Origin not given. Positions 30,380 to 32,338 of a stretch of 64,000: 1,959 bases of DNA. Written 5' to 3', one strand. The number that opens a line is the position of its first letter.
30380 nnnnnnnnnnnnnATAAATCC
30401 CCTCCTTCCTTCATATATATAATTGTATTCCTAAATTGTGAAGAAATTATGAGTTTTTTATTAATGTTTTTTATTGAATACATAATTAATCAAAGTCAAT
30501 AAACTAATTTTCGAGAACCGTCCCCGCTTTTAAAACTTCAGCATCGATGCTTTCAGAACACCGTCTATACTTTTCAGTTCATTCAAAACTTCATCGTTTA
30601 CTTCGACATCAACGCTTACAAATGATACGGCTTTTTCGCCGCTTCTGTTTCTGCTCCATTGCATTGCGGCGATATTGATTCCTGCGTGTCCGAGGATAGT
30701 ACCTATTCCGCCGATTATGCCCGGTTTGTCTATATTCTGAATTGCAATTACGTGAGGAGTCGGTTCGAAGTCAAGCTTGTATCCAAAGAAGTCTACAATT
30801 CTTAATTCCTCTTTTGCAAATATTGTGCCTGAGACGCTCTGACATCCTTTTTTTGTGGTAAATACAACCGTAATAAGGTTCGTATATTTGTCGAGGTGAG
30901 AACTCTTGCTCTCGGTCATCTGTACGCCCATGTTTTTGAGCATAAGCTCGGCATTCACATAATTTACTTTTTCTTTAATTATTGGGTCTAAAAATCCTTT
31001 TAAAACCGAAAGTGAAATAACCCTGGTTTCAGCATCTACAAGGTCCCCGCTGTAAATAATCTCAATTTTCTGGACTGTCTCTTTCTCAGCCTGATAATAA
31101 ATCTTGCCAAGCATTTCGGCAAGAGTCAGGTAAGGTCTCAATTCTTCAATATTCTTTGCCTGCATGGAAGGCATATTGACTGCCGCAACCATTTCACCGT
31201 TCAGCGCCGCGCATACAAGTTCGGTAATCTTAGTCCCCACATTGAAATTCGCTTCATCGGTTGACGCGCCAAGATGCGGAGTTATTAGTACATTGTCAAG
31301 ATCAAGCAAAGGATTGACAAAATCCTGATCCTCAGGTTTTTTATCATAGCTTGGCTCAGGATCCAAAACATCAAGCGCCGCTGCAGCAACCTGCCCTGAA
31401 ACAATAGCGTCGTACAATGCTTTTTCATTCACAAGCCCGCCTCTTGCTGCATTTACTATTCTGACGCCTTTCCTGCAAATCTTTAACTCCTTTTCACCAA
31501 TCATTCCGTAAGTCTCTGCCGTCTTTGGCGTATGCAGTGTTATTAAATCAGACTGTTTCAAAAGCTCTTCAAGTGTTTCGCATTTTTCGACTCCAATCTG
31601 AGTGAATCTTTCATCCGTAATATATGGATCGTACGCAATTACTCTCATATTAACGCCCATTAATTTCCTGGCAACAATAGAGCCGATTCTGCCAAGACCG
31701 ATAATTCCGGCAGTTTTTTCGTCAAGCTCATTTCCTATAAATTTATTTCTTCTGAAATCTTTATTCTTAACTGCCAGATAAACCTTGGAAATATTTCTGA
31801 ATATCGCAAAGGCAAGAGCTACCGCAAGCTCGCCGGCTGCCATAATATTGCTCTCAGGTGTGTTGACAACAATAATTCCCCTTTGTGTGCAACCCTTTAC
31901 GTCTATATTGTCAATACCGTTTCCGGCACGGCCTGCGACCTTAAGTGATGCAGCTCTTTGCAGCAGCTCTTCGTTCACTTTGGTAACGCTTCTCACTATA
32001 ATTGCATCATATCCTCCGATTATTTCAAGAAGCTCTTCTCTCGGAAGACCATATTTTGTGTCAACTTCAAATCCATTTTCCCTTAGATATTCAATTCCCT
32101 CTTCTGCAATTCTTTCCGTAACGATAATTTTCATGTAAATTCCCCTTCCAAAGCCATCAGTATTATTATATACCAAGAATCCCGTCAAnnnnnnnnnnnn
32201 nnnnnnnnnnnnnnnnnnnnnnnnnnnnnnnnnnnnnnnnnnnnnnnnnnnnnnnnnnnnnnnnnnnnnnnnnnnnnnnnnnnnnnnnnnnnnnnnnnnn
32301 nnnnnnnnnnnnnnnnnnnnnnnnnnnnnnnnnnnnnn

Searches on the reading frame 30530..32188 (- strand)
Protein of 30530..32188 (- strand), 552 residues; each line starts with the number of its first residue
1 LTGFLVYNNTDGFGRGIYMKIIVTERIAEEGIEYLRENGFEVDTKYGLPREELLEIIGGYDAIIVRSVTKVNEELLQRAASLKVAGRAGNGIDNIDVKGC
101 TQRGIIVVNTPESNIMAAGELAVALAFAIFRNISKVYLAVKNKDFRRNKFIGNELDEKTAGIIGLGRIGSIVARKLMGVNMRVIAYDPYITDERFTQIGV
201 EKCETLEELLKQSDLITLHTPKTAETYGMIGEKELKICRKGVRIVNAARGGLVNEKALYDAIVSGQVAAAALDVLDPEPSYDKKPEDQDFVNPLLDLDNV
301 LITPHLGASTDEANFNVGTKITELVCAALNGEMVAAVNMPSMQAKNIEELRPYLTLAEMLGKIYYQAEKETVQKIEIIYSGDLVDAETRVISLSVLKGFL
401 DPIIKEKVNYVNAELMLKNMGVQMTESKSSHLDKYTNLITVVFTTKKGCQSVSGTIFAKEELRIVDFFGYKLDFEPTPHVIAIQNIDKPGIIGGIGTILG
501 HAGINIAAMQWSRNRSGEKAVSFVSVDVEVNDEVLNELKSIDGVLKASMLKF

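Call 6: search_protein_families(library=ncbifam, proteins=[window:30530-32188:-])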
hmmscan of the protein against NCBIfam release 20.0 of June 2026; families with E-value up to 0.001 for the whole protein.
window:30530-32188:- (552 aa): 24 families
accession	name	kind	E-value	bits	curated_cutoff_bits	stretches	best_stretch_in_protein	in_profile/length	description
TIGR01327.1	PGDH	equivalog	1e-185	618.5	454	1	20-551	1-524/525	phosphoglycerate dehydrogenase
NF008759.0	PRK11790.1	equivalog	1.4e-69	234.7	404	1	19-349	12-338/410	phosphoglycerate dehydrogenase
NF009714.1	PRK13243.1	equivalog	2.4e-60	204.6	455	1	20-333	4-317/332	glyoxylate reductase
NF011938.0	PRK15409.1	equivalog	3.3e-42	144.7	492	1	64-336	49-316/324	glyoxylate/hydroxypyruvate reductase GhrB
NF006374.0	PRK08605.1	subfamily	8.6e-41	140.1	356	1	35-316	21-309/332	D-lactate dehydrogenase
NF000492.1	vanH_gen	exception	8.8e-40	136.7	540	1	63-313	46-295/312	D-lactate dehydrogenase VanH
NF005069.0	PRK06487.1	equivalog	1.8e-39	135.7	448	1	52-337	41-319/320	2-hydroxyacid dehydrogenase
NF006263.0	PRK08410.1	equivalog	4.1e-35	121.7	389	1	50-325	33-303/311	D-2-hydroxyacid dehydrogenase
NF005750.0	PRK07574.1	equivalog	2.2e-34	119.2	329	1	72-318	105-346/386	NAD-dependent formate dehydrogenase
NF001309.0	PRK00257.1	equivalog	4.1e-33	114.9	434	1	54-334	32-283/379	4-phosphoerythronate dehydrogenase PdxB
NF009127.0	PRK12480.1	equivalog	1.8e-32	112.6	579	1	30-317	16-308/330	D-lactate dehydrogenase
NF005387.0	PRK06932.1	equivalog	3.3e-32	111.7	492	1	62-316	46-297/314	2-hydroxyacid dehydrogenase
NF000112.1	vanH-Amyco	exception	1.4e-31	110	625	1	56-314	68-325/348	VanH-AOV family D-lactate dehydrogenase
NF000371.1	vanH_Agroup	exception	2.1e-31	109.3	700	1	77-315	68-302/322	VanH-A/VanH-Pt family D-lactate dehydrogenase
NF000151.1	vanH-Ac1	exception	4.7e-31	108.4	750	1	54-314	73-333/351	D-lactate dehydrogenase VanH-Ac1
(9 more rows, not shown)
